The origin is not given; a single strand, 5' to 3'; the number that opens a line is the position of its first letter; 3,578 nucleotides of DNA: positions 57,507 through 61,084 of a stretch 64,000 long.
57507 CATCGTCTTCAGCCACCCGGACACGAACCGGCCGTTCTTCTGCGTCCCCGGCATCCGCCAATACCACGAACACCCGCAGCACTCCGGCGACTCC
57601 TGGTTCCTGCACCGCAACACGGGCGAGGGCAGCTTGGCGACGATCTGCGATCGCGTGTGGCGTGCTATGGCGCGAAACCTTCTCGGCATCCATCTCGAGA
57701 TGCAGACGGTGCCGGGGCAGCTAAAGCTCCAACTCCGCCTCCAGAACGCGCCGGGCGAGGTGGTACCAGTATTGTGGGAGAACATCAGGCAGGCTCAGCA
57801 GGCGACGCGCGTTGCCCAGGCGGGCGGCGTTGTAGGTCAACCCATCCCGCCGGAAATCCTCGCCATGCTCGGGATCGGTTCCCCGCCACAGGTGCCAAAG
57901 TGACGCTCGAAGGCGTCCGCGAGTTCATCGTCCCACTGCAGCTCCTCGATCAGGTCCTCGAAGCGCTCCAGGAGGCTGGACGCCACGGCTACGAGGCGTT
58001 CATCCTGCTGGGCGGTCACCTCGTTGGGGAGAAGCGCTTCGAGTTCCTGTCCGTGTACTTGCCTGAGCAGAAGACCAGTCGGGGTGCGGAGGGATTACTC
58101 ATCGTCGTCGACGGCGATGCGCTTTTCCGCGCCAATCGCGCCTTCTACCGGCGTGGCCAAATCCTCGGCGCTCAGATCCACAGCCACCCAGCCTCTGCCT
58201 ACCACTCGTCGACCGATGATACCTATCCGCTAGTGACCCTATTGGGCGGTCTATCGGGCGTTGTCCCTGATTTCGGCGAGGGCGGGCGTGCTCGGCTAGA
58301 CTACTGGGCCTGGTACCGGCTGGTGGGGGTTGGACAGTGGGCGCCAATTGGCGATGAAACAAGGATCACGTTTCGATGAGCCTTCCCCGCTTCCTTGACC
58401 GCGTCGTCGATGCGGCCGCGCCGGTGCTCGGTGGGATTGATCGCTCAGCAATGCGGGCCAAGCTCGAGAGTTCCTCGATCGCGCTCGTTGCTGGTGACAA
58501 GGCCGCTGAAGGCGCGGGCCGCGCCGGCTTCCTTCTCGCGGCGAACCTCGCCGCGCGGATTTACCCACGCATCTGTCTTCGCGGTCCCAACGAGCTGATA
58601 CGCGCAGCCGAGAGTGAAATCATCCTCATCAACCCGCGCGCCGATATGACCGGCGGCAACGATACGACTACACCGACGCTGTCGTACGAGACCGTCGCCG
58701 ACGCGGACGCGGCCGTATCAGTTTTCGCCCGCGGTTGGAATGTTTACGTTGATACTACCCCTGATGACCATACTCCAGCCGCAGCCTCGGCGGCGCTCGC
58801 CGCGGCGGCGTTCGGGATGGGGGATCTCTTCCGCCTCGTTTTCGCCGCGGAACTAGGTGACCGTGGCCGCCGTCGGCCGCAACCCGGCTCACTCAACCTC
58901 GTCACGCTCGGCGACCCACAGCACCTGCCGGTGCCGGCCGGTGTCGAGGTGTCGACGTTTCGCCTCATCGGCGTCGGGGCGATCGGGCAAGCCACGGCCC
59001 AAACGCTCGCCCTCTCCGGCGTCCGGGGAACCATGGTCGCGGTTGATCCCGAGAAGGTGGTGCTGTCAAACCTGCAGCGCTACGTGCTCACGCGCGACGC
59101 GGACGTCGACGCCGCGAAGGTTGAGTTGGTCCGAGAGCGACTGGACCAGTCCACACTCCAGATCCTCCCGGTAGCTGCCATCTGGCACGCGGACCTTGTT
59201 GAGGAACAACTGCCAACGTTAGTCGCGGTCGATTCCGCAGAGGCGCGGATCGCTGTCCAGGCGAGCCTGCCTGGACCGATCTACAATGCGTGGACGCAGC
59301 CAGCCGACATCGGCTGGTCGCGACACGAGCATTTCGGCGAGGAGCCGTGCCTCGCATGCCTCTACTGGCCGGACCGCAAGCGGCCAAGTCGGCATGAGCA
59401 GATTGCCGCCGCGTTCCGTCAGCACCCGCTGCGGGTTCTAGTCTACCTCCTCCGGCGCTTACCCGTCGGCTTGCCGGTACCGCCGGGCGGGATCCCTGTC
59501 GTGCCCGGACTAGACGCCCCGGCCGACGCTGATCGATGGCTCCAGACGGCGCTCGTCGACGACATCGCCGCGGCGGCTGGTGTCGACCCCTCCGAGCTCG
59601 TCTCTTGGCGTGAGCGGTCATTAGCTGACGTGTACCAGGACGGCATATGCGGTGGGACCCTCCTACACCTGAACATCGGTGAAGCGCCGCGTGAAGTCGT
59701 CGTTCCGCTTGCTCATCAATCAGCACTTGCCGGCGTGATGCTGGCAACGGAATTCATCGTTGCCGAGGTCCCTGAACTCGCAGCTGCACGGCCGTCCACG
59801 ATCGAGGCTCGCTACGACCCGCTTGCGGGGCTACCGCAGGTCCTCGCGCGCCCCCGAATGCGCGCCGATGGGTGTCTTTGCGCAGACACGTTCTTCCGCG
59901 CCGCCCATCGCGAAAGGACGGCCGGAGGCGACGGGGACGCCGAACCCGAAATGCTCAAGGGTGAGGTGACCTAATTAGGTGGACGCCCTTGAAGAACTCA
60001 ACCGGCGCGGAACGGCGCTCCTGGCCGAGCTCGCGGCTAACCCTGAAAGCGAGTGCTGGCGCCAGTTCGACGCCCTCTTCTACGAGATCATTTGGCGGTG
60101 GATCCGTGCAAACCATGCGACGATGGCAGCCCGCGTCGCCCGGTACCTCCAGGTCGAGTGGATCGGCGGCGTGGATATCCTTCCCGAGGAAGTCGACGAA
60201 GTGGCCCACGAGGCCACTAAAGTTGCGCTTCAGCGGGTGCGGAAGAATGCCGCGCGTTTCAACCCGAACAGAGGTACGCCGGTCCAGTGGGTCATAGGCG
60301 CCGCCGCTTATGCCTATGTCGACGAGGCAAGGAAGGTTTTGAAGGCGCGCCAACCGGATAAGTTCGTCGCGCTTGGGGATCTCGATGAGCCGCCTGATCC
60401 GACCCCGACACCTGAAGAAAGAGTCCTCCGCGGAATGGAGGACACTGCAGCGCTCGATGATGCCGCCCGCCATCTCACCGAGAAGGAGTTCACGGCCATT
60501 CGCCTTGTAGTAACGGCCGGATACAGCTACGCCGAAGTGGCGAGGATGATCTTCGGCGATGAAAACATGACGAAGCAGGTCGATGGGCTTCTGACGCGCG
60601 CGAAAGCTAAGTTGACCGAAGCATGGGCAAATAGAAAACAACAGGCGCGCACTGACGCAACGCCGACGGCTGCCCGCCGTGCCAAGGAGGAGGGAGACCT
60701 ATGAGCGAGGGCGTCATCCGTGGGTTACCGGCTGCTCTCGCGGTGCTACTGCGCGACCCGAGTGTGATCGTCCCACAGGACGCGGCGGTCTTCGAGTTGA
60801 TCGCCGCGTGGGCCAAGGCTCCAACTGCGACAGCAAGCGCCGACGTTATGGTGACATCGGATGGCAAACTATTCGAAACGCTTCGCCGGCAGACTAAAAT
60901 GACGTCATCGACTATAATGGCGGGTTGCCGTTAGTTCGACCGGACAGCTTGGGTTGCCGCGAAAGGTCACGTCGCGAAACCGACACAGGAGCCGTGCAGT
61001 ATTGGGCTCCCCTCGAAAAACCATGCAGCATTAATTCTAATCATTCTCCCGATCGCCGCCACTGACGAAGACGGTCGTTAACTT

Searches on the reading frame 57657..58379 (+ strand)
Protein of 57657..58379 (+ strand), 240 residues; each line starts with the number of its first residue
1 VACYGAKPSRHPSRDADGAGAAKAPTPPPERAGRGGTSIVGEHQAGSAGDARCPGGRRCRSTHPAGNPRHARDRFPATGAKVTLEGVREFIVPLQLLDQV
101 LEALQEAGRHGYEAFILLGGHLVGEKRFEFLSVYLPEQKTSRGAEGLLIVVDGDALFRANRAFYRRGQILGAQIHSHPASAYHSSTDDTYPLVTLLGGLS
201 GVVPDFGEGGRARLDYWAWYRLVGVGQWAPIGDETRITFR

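Call 7: search_protein_families(library=pfam, proteins=[window:57657-58379:+], max_evalue=0.01)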
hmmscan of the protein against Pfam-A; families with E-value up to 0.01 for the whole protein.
window:57657-58379:+ (240 aa): 1 family
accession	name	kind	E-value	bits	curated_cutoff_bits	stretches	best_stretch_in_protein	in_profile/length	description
PF14464.11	Prok-JAB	-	0.0064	16.8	25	1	105-190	13-89/114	Prokaryotic homologs of the JAB domain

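Call 8: search_protein_families(library=padloc, proteins=[window:57657-58379:+], max_evalue=0.01)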
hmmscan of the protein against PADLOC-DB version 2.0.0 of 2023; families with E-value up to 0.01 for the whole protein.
window:57657-58379:+ (240 aa): 1 family
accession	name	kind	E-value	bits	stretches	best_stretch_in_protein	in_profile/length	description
PDLC03846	BilC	-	1.8e-08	32.1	1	89-233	13-155/168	-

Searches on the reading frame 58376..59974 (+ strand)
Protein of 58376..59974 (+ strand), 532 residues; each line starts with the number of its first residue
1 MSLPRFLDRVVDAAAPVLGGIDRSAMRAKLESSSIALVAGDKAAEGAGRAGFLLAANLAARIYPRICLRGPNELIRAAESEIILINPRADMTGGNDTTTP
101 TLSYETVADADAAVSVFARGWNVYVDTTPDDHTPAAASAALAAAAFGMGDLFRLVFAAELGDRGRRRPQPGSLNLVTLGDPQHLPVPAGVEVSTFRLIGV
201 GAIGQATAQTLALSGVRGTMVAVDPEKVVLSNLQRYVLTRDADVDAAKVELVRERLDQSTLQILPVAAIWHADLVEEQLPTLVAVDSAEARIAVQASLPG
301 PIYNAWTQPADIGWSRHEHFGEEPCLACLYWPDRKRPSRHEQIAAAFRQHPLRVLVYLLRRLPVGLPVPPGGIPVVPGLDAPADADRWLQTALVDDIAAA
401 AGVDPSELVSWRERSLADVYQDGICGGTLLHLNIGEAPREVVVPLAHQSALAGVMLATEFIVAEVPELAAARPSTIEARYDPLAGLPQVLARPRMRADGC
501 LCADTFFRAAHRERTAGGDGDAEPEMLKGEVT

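Call 7: search_protein_families(library=pfam, proteins=[window:58376-59974:+], max_evalue=0.01)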
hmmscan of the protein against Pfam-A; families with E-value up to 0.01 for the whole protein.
window:58376-59974:+ (532 aa): 1 family
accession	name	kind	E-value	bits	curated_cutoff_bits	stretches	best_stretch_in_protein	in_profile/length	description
PF00899.27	ThiF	-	5.2e-13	49.1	28.1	1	196-270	24-99/238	ThiF family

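Call 8: search_protein_families(library=padloc, proteins=[window:58376-59974:+], max_evalue=0.01)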
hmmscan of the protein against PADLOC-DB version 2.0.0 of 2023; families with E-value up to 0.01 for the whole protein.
window:58376-59974:+ (532 aa): 20 families
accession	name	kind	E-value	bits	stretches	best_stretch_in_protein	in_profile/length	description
PDLC03847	BilD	-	2.1e-14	51.1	1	24-295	26-318/453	-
PDLC00829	E1-E2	-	3e-11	41.1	1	190-292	169-277/426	E1-E2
PDLC00828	E1-E2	-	1.1e-09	36.1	1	191-260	174-241/431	E1-E2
PDLC00832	E1-E2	-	5.9e-08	29.3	1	195-269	341-412/588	E1-E2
PDLC00839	E1-E2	-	9.3e-07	25.4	1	195-263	373-439/602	E1-E2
PDLC00836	E1-E2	-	1.9e-06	24.7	1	194-259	343-406/602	E1-E2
PDLC00851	E1-E2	-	2.8e-06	24.5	1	191-256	239-302/491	E1-E2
PDLC00837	E1-E2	-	3.7e-06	24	1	196-259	329-394/593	E1-E2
PDLC00840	E1-E2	-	4e-06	24.2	1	196-276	217-297/458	E1-E2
PDLC00844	E1-E2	-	8e-06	22.7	1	196-264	280-346/489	E1-E2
PDLC00848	E1-E2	-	9.4e-06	22.2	1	193-260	375-440/607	E1-E2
PDLC00845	E1-E2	-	9.7e-06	22.3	1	197-341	307-461/571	E1-E2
PDLC00847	E1-E2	-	1.2e-05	21.9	1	195-258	289-350/523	E1-E2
PDLC00835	E1-E2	-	8.8e-05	19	1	196-260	377-439/778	E1-E2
PDLC00843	E1-E2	-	0.00016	18.4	1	196-241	322-366/575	E1-E2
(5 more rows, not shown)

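Call 37: search_solved_structures(query=window:58376-59974:+, max_evalue=0.001)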
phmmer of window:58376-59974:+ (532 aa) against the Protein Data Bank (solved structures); distinct sequences matched with E-value up to 0.001: 11.
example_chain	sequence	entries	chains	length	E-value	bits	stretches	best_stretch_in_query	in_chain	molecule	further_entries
8tyz_A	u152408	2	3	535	1.6e-45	159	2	1-346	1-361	E1(BilD)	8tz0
1zud_1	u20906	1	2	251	3e-07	32.8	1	195-345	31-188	Adenylyltransferase thiF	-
1zfn_A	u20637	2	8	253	3.2e-07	32.7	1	195-345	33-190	Adenylyltransferase thiF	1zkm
1jw9_B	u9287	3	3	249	1.4e-06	30.6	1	193-270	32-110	MOLYBDOPTERIN BIOSYNTHESIS MOEB PROTEIN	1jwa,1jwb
3cmm_A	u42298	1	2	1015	0.00031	22.8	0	191-288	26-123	Ubiquitin-activating enzyme E1 1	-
6nya_A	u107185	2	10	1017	0.00032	22.8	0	191-288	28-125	Ubiquitin-activating enzyme E1 1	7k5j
5l6h_A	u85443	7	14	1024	0.00032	22.8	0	191-288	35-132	Ubiquitin-activating enzyme E1 1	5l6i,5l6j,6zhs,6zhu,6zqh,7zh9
5tr4_A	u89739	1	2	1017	0.00032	22.8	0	191-288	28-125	Ubiquitin-activating enzyme E1 1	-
4nnj_A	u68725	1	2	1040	0.00033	22.8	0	191-288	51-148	Ubiquitin-activating enzyme E1 1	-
8se9_A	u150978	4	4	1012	0.00047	22.3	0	195-266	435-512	Ubiquitin-like modifier-activating enzyme 7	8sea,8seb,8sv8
8oif_A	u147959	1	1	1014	0.00047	22.2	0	195-266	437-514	Ubiquitin-like modifier-activating enzyme 7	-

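Call 53: search_protein_families(library=ncbifam, proteins=[window:58376-59974:+], max_evalue=0.01)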
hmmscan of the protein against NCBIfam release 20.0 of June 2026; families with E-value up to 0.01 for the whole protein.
window:58376-59974:+ (532 aa): 13 families
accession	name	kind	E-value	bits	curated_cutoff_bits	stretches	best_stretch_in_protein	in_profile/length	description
TIGR02355.1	moeB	equivalog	1e-11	44.7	376.55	1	193-284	25-113/240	molybdopterin-synthase adenylyltransferase MoeB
NF004281.0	PRK05690.1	subfamily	1.5e-11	44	266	1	196-262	36-101/250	molybdopterin-synthase adenylyltransferase MoeB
TIGR02356.1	adenyl_thiF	equivalog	1.8e-11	43.8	275.25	1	197-263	26-91/203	thiazole biosynthesis adenylyltransferase ThiF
NF004111.0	PRK05600.1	equivalog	4.5e-07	29.3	437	1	197-258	46-106/371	ThiF family adenylyltransferase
NF006444.0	PRK08762.1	equivalog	4.7e-07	28.8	449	1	196-258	151-212/387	molybdopterin-synthase adenylyltransferase MoeB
NF047750.1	SAMPActivE1UbaA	equivalog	4.8e-07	29.4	450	1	196-253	36-92/270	SAMP-activating enzyme E1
NF009123.0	PRK12475.1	subfamily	0.00012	21.5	510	1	196-258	28-91/338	MoeB/ThiF family adenylyltransferase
NF058523.1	6A-MBL_cap2_3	equivalog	0.00012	20.8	320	1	195-277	301-378/665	anti-phage 6A-MBL system cap2_3 protein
NF005902.0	PRK07878.1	equivalog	0.00022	20.2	647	1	197-256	47-105/392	adenylyltransferase/sulfurtransferase MoeZ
NF006204.0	PRK08328.1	equivalog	0.00024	20.8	339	1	193-248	28-82/231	hypothetical protein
NF011696.0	PRK15116.1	equivalog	0.00054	19.7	304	1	196-258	34-95/268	tRNA cyclic N6-threonylcarbamoyladenosine(37) synthase TcdA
NF006395.0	PRK08644.1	equivalog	0.0014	18.3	159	1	195-258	33-94/215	sulfur carrier protein ThiS adenylyltransferase ThiF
TIGR02354.1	thiF_fam2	equivalog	0.0061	16.5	152.2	0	194-259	23-86/200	thiamine biosynthesis protein ThiF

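Call 64: find_related_loci(query=window:58376-59974:+, collection=viral_contigs, flank=8000)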
Query window:58376-59974:+ (532 aa) in viral_contigs; peptide patterns used: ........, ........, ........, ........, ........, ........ (x = any residue, [..] = any of these).
12 stretches matched a pattern, but none encodes a relative of the query by tblastn (E <= 1e-3).

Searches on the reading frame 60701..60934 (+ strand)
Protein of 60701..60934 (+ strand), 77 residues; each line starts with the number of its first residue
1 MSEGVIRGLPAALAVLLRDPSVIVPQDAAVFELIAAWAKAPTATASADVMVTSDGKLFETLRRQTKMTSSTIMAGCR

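Call 7: search_protein_families(library=pfam, proteins=[window:60701-60934:+], max_evalue=0.01)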
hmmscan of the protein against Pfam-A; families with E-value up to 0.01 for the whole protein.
window:60701-60934:+ (77 aa): 0 families

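Call 8: search_protein_families(library=padloc, proteins=[window:60701-60934:+], max_evalue=0.01)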
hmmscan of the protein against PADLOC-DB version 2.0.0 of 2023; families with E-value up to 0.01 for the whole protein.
window:60701-60934:+ (77 aa): 0 families

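Call 53: search_protein_families(library=ncbifam, proteins=[window:60701-60934:+], max_evalue=0.01)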
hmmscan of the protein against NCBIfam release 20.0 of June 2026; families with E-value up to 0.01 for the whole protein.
window:60701-60934:+ (77 aa): 0 families

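Call 54: search_protein_families(library=pfam, proteins=[window:60701-60934:+], max_evalue=10)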
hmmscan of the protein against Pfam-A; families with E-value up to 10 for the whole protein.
window:60701-60934:+ (77 aa): 0 families

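Call 55: search_protein_families(library=phrogs, proteins=[window:60701-60934:+], max_evalue=0.1)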
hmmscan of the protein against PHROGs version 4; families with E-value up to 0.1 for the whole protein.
window:60701-60934:+ (77 aa): 1 family
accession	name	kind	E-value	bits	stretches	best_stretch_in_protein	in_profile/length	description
phrog_26549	-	unknown function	0.021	16.1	1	27-65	18-53/97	-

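Call 79: find_homologous_proteins(query=window:60701-60934:+, max_evalue=0.001)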
Query window:60701-60934:+ (77 aa): 83 proteins with E <= 0.001 among 87 candidates.
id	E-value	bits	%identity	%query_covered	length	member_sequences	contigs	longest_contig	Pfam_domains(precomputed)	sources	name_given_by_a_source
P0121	9.8e-41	154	100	100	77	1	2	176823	-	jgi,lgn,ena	-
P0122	5.8e-34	132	87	100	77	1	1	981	-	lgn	-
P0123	6.0e-34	132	87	100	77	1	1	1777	-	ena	-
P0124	5.8e-25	104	74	96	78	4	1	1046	-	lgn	-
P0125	1.2e-23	100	73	96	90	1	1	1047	-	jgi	jgi:hypothetical protein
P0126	2.9e-23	99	69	96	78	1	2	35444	-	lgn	-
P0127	3.5e-23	98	70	96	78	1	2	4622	-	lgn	-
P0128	3.5e-23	98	75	94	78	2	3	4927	-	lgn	-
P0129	4.5e-23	98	70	96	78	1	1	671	-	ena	-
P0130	5.3e-23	98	70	96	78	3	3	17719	-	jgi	jgi:hypothetical protein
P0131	1.3e-22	96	75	99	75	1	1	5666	-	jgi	jgi:hypothetical protein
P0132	1.5e-22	96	71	94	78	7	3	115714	-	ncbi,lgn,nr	ncbi:MAG TPA: hypothetical protein VFL61_01640 [Gaiellaceae bacterium]|nr:hypothetical protein [Gaie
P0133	1.8e-22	96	74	94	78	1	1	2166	-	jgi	jgi:hypothetical protein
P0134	1.9e-22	96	75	94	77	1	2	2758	-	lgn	-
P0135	2.3e-22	96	71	94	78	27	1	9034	-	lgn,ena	-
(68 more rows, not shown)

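Call 87: predict_structure(alignment_id=A4)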
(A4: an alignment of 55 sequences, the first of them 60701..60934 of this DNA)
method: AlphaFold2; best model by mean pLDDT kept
length: 77 residues; sequences in the alignment: 55
mean_pLDDT: 61.9   pTM: 0.27
mean pLDDT of the five models: 61.9, 59.9, 59.7, 59.4, 56.3
residues with pLDDT >= 90: 0; 70-90: 19; 50-70: 46; < 50: 12
segments of 3 or more residues with pLDDT < 50: 47-50, 73-77
pLDDT, mean of each block of 10 residues (from residue 1): 58 74 70 70 51 60 61 46
secondary structure, 60 per line:
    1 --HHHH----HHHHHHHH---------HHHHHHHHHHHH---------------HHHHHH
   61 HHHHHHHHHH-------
elements in order: H3-6 H11-18 H28-39 H55-70

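Call 103: search_protein_representatives(alignment_id=A4)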
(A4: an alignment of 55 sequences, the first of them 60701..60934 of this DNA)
Query: 55 sequences, 77 profile positions. Proteins with E-value up to 0.001 (for the whole library): 172; up to 1e-10: 105; up to 1e-30: 2. The best 150 are listed.
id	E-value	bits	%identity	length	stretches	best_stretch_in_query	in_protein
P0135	2.1e-40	152.7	-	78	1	1-76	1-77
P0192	4.2e-31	122.9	-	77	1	1-77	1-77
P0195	4.9e-27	109.9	-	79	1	1-54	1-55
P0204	2.4e-26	107.7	-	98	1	1-57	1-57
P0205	8.7e-25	102.7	-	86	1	1-55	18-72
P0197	5.9e-24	100.0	-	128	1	15-71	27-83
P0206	8.2e-23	96.3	-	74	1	6-75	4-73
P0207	6.1e-22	93.5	-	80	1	1-74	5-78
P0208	1.6e-21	92.2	-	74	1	7-76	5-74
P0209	4.8e-21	90.7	-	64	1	1-51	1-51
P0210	1.1e-19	86.3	-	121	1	6-50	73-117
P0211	1.2e-19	86.1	-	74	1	1-76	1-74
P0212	1.5e-19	85.9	-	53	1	1-49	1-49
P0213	1.5e-19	85.9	-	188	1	2-61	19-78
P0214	5.1e-19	84.2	-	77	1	1-77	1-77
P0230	1.5e-15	73.1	-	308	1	4-50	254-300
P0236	3.1e-15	72.0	-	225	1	4-53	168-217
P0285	3.6e-12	62.2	-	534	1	7-47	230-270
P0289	6.6e-12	61.4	-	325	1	4-49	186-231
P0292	1.1e-11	60.6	-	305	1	4-51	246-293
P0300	5.6e-11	58.4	-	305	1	6-50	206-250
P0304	1.3e-10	57.2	-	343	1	3-49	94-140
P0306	2.2e-10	56.5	-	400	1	8-48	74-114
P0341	1.6e-07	47.4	-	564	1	7-47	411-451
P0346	9.5e-07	44.9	-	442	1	6-50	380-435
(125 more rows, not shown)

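Call 104: search_protein_families(library=pfam, proteins=[P0230, P0292, P0300, P0289, P0285, P0341, P0346, P0304, P0306, P0236], max_evalue=0.01)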
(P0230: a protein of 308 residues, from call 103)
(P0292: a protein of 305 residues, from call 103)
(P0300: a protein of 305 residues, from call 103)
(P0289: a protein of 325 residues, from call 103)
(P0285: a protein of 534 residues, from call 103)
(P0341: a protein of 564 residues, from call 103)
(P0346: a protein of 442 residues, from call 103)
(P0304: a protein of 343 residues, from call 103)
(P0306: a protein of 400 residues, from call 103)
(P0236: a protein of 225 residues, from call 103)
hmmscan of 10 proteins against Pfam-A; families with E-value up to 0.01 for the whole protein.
P0230 (308 aa): 0 families

P0292 (305 aa): 0 families

P0300 (305 aa): 0 families

P0289 (325 aa): 0 families

P0285 (534 aa): 0 families

P0341 (564 aa): 0 families

P0346 (442 aa): 2 families
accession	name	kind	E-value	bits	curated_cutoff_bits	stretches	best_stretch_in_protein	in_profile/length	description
PF12961.13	DUF3850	-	3.2e-17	62.9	22.9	1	17-77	2-57/77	Domain of unknown function (DUF3850)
PF04266.20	ASCH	-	0.0038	18.3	21.2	1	21-59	3-43/103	ASCH domain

P0304 (343 aa): 0 families

P0306 (400 aa): 0 families

P0236 (225 aa): 0 families
